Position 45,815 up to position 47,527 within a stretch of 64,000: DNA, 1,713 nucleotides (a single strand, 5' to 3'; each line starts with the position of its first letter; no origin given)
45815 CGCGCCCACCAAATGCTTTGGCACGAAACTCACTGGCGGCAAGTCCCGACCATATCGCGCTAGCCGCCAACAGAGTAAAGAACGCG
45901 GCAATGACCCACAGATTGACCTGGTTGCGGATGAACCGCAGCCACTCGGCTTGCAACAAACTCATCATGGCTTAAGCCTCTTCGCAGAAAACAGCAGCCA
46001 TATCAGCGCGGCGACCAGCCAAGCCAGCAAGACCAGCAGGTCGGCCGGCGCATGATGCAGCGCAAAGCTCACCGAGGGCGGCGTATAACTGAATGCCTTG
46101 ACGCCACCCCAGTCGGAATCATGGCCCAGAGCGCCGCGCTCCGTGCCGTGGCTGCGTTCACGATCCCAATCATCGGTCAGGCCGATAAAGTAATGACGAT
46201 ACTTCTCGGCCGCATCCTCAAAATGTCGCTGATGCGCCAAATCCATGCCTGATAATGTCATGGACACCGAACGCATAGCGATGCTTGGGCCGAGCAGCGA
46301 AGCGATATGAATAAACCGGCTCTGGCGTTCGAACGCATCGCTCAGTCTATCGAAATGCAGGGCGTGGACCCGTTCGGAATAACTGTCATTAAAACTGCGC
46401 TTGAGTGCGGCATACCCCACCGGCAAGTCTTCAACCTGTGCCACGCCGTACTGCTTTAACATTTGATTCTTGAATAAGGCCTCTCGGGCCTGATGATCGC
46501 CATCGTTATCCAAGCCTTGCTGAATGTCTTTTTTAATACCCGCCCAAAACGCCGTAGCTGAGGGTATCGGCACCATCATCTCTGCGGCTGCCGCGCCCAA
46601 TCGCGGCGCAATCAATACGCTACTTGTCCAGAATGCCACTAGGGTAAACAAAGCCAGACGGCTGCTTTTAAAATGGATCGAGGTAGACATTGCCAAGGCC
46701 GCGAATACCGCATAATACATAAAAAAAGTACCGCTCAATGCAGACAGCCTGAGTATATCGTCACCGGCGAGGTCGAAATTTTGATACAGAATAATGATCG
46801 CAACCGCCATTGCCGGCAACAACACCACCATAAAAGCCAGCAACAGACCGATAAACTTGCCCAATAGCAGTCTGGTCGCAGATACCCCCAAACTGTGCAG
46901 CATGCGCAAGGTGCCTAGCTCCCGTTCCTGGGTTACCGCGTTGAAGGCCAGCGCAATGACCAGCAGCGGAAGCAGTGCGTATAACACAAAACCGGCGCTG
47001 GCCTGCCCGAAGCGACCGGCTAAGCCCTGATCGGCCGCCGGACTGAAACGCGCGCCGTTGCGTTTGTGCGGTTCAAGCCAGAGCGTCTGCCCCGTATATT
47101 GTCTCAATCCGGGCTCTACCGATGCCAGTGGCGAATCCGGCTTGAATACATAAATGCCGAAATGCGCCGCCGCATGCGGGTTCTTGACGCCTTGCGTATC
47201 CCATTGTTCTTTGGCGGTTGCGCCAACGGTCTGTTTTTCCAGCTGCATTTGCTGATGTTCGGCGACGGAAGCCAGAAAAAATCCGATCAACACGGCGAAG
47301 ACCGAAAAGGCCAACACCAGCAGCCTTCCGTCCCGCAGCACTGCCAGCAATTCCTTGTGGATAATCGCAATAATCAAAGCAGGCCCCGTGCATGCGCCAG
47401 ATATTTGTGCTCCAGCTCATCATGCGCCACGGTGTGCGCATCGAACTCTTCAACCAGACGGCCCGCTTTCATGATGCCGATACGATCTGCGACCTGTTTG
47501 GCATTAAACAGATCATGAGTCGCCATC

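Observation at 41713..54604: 13-kb single-strand block: 2 TonB-dependent receptors + BNR-propeller lipoprotein + ABC ATPase/2x DUF3526 permeases + DedA + TonB-ExbB-ExbD; candidate uncharacterised uptake/trafficking system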

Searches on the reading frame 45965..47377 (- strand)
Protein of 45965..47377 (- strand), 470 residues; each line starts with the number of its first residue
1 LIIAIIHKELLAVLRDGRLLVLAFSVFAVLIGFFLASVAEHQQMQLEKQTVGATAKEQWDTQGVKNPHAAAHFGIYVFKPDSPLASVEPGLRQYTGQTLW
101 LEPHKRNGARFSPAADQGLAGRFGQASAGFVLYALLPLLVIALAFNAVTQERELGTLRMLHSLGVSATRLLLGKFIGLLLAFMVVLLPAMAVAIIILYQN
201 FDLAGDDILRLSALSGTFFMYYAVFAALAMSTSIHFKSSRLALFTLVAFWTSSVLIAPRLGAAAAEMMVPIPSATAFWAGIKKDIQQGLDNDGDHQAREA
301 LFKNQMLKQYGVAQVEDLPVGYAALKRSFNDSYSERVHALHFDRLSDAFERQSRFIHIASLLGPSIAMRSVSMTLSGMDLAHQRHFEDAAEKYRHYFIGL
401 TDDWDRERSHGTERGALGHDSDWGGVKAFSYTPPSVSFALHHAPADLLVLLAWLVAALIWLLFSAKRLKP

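Call 3: search_protein_families(library=pfam, proteins=[window:45965-47377:-])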
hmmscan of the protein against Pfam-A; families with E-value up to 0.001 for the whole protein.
window:45965-47377:- (470 aa): 5 families
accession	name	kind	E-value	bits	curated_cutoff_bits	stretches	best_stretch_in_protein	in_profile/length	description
PF12040.14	DUF3526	-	2.7e-25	90.2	25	1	291-432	11-144/144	Domain of unknown function (DUF3526)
PF12679.13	ABC2_membrane_2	-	1.2e-22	80.9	27.2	1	4-269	2-211/283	ABC-2 family transporter protein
PF12698.13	ABC2_membrane_3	-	3.8e-09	36.5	31.6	1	130-256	165-286/347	ABC-2 family transporter protein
PF12730.13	ABC2_membrane_4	-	1.7e-07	31.9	27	1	125-240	49-166/179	ABC-2 family transporter protein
PF13346.12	ABC2_membrane_5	-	0.00045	20.3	25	1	124-253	31-157/205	ABC-2 family transporter protein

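Call 4: search_protein_families(library=ncbifam, proteins=[window:45965-47377:-])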
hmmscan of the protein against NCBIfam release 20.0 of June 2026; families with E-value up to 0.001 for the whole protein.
window:45965-47377:- (470 aa): 2 families
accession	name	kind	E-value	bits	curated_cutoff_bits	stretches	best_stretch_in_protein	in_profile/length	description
TIGR03518.1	ABC_perm_GldF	equivalog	9.7e-07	29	288.5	1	135-249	60-168/240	gliding motility-associated ABC transporter permease subunit GldF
NF038293.1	permease_SagH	equivalog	0.00048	19.1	450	0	139-226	191-274/370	SagH family ABC transporter permease subunit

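Call 63: search_dna_similar(query=window:45965-47377:-, collection=plasmids, mode=protein, max_rows=25, max_evalue=0.00001)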
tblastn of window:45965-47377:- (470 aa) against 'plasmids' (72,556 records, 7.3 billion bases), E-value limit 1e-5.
Records with a match: 13; places in all: 15; records where one place covers at least 80% of the query: 10.
Best place of each record, by identity: <60% 13.
By first word of the organism name: Variovorax 2; Methylocystis 2; Hymenobacter 2; Comamonas 1; Novosphingobium 1; Aureibacter 1; Blastomonas 1; Spirosoma 1; Eleftheria 1; Chondrinema 1.
By predicted mobility (MOB-suite, as given by PLSDB): non-mobilizable 11; conjugative 1; mobilizable 1.
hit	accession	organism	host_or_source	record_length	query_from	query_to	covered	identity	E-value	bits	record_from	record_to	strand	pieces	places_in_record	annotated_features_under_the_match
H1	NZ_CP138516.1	Variovorax paradoxus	Legume root,PacBio whole genome assembly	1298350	2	470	100%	46.8%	6e-103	344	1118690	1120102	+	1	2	none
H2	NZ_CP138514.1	Variovorax paradoxus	Legume root,PacBio whole genome assembly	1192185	2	470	100%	46.2%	2e-101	340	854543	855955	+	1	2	none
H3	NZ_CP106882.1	Comamonas endophytica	Indosasa shibataeoides,cell culture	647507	1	470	100%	42.2%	1e-79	276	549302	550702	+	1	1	DUF3526 domain-containing protein (x2) | ABC transporter ATP-binding protein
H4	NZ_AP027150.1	Methylocystis bryophila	-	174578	1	470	100%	32.6%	4e-54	202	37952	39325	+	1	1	DUF3526 domain-containing protein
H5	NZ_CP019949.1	Methylocystis bryophila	-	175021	1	470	100%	32.6%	4e-54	202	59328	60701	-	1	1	DUF3526 domain-containing protein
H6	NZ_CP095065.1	Hymenobacter volaticus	single cell,air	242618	1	441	94%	34.1%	6e-56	208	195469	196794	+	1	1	DUF3526 domain-containing protein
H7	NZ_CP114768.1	Hymenobacter canadensis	whole organism,lake water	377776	1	442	94%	33.8%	2e-55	206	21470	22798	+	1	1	DUF3526 domain-containing protein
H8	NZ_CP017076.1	Novosphingobium resinovorum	single cell,soil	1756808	55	434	81%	30.8%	3e-37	152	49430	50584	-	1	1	none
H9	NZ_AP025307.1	Aureibacter tunicatorum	-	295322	41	431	83%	29.8%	6e-48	184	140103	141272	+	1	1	DUF3526 domain-containing protein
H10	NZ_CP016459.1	Blastomonas sp. RAC04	Microbial isolate,Algal phycosphere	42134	45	398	75%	33.0%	1e-42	169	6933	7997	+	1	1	DUF3526 domain-containing protein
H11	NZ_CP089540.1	Spirosoma oryzicola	Single cell,Surface layer of rice grains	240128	38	395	76%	32.5%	8e-46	178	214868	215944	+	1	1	DUF3526 domain-containing protein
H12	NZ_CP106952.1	Eleftheria terrae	soil sample,soil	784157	47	436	83%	29.4%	1e-33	142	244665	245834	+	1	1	DUF3526 domain-containing protein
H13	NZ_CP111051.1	Chondrinema litorale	Seaweed,red alga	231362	55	413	76%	29.8%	2e-37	154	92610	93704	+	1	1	DUF3526 domain-containing protein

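Call 64: get_annotated_region(hit=H3, flank=9000)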
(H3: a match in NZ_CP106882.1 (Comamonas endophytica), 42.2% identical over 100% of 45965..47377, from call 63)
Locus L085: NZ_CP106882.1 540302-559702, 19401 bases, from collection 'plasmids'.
description: Comamonas endophytica strain 5MLIR plasmid unnamed1, complete sequence
organism: Comamonas endophytica (NCBI taxid 2949090)
taxonomy: Bacteria; Pseudomonadota; Betaproteobacteria; Burkholderiales; Comamonadaceae; Comamonas; Comamonas endophytica
host: -; source: Indosasa shibataeoides,cell culture; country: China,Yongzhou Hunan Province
typing (MOB-suite, as given by PLSDB): non-mobilizable; mating-pair formation MPF_T
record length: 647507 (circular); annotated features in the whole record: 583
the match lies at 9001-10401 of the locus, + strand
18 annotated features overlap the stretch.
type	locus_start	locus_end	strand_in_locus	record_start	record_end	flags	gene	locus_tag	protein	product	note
CDS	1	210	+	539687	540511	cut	-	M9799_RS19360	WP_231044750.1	amidohydrolase family protein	-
CDS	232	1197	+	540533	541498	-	-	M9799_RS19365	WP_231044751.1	tripartite tricarboxylate transporter substrate binding protein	-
CDS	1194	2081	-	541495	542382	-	-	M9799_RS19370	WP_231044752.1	LysR family transcriptional regulator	-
CDS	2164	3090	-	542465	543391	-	-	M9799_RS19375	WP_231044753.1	LysR substrate-binding domain-containing protein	-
CDS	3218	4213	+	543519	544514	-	-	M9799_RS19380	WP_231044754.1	tripartite tricarboxylate transporter substrate-binding protein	-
CDS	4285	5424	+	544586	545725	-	-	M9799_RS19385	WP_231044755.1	PLP-dependent aspartate aminotransferase family protein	-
CDS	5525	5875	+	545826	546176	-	-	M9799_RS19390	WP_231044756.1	hypothetical protein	-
CDS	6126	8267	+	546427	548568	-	-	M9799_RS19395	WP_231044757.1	TonB-dependent receptor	-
CDS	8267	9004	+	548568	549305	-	-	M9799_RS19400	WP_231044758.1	ABC transporter ATP-binding protein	-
CDS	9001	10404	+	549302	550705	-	-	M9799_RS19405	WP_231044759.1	DUF3526 domain-containing protein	-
CDS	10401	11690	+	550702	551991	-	-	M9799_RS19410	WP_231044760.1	DUF3526 domain-containing protein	-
CDS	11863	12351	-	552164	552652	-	-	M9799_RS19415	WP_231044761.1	cupin domain-containing protein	-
CDS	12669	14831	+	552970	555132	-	-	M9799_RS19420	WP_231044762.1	bifunctional 2',3'-cyclic-nucleotide 2'-phosphodiesterase/3'-nucleotidase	GO:0009166 - nucleotide catabolic process [Evidence IEA]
CDS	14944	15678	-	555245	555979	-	-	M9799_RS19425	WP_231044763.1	ABC transporter substrate-binding protein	-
CDS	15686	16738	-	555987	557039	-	-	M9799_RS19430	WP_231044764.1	Ldh family oxidoreductase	-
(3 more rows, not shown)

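Call 65: get_annotated_region(hit=H4, flank=9000)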
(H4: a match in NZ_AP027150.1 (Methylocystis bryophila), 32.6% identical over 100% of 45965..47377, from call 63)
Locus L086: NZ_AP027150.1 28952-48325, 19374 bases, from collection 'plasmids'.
description: Methylocystis bryophila strain DSM 21852 plasmid pDSM21852-1, complete sequence
organism: Methylocystis bryophila (NCBI taxid 655015)
taxonomy: Bacteria; Pseudomonadota; Alphaproteobacteria; Hyphomicrobiales; Methylocystaceae; Methylocystis; Methylocystis bryophila
host: -; source: -; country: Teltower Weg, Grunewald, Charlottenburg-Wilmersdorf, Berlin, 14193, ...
typing (MOB-suite, as given by PLSDB): non-mobilizable; replicon rep_cluster_86
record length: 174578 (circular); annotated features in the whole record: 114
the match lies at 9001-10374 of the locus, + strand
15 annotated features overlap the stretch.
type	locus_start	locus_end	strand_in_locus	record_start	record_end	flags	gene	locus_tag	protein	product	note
CDS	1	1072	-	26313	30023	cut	-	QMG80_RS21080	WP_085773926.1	chemotaxis protein CheB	GO:0006935 - chemotaxis [Evidence IEA]; GO:0000160 - phosphorelay signal transduction system [Evidence IEA]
CDS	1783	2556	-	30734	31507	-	-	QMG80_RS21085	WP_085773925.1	SPFH domain-containing protein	-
CDS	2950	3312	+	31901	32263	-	-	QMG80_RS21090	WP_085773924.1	hypothetical protein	-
CDS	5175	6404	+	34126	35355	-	ltrA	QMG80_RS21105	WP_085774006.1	group II intron reverse transcriptase/maturase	GO:0000373 - Group II intron splicing [Evidence IEA]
CDS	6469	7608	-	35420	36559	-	-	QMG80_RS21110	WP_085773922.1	ISL3 family transposase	-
CDS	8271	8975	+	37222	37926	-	-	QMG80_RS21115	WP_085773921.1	ABC transporter ATP-binding protein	-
CDS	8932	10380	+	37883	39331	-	-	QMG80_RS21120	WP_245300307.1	DUF3526 domain-containing protein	-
CDS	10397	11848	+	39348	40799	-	-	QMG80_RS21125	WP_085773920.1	ABC transporter permease subunit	GO:0055085 - transmembrane transport [Evidence IEA]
CDS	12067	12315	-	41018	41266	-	-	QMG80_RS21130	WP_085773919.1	hypothetical protein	-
CDS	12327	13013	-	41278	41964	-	-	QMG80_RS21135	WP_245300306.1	transposase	-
CDS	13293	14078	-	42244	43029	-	-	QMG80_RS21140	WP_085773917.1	hypothetical protein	-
CDS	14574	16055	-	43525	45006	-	-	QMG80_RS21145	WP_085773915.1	efflux transporter outer membrane subunit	GO:0006810 - transport [Evidence IEA]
CDS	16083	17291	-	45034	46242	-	-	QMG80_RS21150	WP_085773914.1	ABC transporter permease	-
CDS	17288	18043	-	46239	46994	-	-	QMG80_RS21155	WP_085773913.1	ABC transporter ATP-binding protein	-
CDS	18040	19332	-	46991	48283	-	-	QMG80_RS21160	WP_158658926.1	efflux RND transporter periplasmic adaptor subunit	-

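Call 66: get_annotated_region(hit=H6, flank=7000)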
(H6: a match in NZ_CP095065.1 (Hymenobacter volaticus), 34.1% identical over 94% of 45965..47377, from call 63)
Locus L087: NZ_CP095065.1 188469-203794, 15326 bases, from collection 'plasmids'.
description: Hymenobacter volaticus strain 5420 S-77 plasmid unnamed4, complete sequence
organism: Hymenobacter volaticus (NCBI taxid 2932254)
taxonomy: Bacteria; Bacteroidota; Cytophagia; Cytophagales; Hymenobacteraceae; Hymenobacter; Hymenobacter volaticus
host: -; source: single cell,air; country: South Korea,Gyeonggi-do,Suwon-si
typing (MOB-suite, as given by PLSDB): non-mobilizable
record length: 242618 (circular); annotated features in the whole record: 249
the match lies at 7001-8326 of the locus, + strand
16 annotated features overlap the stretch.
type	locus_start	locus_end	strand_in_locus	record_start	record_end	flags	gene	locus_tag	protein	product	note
CDS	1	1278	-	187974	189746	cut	-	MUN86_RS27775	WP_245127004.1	histidine kinase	GO:0000160 - phosphorelay signal transduction system [Evidence IEA]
CDS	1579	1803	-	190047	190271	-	-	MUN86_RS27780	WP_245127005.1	hypothetical protein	-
CDS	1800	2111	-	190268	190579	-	-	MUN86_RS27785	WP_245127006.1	hypothetical protein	-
CDS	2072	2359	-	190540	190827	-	-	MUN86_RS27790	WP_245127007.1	hypothetical protein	-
CDS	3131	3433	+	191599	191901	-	-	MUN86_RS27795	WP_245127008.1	hypothetical protein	-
CDS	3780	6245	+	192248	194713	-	-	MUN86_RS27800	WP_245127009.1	TonB-dependent receptor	GO:0015891 - siderophore transport [Evidence IEA]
CDS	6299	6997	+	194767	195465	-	-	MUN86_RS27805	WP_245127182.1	ABC transporter ATP-binding protein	-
CDS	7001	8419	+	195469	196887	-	-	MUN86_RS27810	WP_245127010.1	DUF3526 domain-containing protein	-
CDS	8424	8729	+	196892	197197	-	-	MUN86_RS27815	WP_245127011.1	hypothetical protein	-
CDS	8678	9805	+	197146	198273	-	-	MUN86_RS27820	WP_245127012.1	DUF3526 domain-containing protein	-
CDS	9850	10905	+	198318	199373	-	-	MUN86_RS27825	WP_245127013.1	M14 family metallopeptidase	-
CDS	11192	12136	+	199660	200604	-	-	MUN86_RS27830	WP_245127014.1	helix-turn-helix transcriptional regulator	GO:0006355 - regulation of DNA-templated transcription [Evidence IEA]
CDS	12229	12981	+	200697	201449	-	-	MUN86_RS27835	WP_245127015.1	SDR family oxidoreductase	-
CDS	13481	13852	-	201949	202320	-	-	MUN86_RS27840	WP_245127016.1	cupin domain-containing protein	-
CDS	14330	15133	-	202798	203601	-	-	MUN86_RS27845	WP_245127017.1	alpha/beta hydrolase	-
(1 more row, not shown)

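Call 67: get_annotated_region(hit=H10, flank=7000)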
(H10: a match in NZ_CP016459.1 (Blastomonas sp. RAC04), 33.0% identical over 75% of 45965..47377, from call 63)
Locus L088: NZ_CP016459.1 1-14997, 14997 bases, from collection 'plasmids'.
description: Blastomonas sp. RAC04 plasmid pBSY18_3, complete sequence
organism: Blastomonas sp. RAC04 (NCBI taxid 1842535)
taxonomy: Bacteria; Pseudomonadota; Alphaproteobacteria; Sphingomonadales; Sphingomonadaceae; Blastomonas; Blastomonas sp. RAC04
host: -; source: Microbial isolate,Algal phycosphere; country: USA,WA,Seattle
typing (MOB-suite, as given by PLSDB): mobilizable; relaxase MOBQ
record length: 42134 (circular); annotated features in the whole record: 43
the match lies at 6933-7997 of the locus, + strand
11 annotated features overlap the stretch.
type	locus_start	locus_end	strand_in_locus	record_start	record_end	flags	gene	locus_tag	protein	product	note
CDS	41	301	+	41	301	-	-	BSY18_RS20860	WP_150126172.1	hypothetical protein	-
CDS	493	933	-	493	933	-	-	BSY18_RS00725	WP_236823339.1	response regulator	GO:0000160 - phosphorelay signal transduction system [Evidence IEA]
CDS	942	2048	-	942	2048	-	-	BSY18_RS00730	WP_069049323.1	histidine kinase dimerization/phosphoacceptor domain -containing protein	-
CDS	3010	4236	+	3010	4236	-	-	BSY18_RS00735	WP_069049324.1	site-specific integrase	GO:0015074 - DNA integration [Evidence IEA]; GO:0006310 - DNA recombination [Evidence IEA]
CDS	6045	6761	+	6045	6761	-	-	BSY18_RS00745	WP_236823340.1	ABC transporter ATP-binding protein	-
CDS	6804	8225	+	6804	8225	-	-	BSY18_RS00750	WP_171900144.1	DUF3526 domain-containing protein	-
CDS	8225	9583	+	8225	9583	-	-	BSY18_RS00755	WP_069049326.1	DUF3526 domain-containing protein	-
CDS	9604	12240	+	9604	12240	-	-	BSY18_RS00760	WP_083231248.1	TonB-dependent receptor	-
CDS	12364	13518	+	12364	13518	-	-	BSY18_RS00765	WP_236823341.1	aminotransferase class V-fold PLP-dependent enzyme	-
CDS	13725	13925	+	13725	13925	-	-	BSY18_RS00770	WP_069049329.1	hypothetical protein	-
CDS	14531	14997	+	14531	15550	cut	-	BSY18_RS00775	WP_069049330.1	IS110 family transposase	-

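Call 68: get_annotated_region(hit=H12, flank=7000)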
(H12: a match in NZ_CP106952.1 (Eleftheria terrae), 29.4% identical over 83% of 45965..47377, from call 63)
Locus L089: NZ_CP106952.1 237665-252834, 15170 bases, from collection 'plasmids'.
description: Eleftheria terrae strain P9846-PB plasmid unnamed1
organism: Eleftheria terrae (NCBI taxid 1597781)
taxonomy: Bacteria; Pseudomonadota; Betaproteobacteria; Burkholderiales; ; Eleftheria; Eleftheria terrae
host: -; source: soil sample,soil; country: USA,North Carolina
typing (MOB-suite, as given by PLSDB): non-mobilizable
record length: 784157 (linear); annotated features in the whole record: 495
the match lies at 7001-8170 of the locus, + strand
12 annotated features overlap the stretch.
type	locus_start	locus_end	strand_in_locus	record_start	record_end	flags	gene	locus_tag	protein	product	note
CDS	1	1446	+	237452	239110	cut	-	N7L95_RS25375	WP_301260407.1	hypothetical protein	-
CDS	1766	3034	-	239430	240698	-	-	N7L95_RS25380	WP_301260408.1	retroviral-like aspartic protease family protein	-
CDS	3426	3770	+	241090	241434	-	-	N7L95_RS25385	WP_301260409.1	DUF2946 family protein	-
CDS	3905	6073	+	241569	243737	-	-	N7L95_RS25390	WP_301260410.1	TonB-dependent receptor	GO:0015891 - siderophore transport [Evidence IEA]; GO:0055085 - transmembrane transport [Evidence IEA]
CDS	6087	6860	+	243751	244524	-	-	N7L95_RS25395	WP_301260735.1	ABC transporter ATP-binding protein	-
CDS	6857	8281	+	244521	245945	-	-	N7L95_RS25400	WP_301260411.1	DUF3526 domain-containing protein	-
CDS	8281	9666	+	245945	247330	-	-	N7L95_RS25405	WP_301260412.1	DUF3526 domain-containing protein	-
CDS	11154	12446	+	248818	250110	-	-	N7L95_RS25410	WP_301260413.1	response regulator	GO:0000160 - phosphorelay signal transduction system [Evidence IEA]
CDS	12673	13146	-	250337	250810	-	-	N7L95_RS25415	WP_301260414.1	CrpP-related protein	-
CDS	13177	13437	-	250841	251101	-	-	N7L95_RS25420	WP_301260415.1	CrpP-related protein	-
CDS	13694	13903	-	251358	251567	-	-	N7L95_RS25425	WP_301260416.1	cold-shock protein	-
CDS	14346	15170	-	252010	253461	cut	-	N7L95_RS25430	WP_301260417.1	MFS transporter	-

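Call 69: get_annotated_region(hit=H1, flank=7000)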
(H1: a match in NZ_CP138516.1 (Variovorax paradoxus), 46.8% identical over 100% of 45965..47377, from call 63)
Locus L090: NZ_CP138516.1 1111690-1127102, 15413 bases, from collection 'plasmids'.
description: Variovorax paradoxus strain 2u118 plasmid unnamed, complete sequence
organism: Variovorax paradoxus (NCBI taxid 34073)
taxonomy: Bacteria; Pseudomonadota; Betaproteobacteria; Burkholderiales; Comamonadaceae; Variovorax; Variovorax paradoxus
host: -; source: Legume root,PacBio whole genome assembly; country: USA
typing (MOB-suite, as given by PLSDB): non-mobilizable
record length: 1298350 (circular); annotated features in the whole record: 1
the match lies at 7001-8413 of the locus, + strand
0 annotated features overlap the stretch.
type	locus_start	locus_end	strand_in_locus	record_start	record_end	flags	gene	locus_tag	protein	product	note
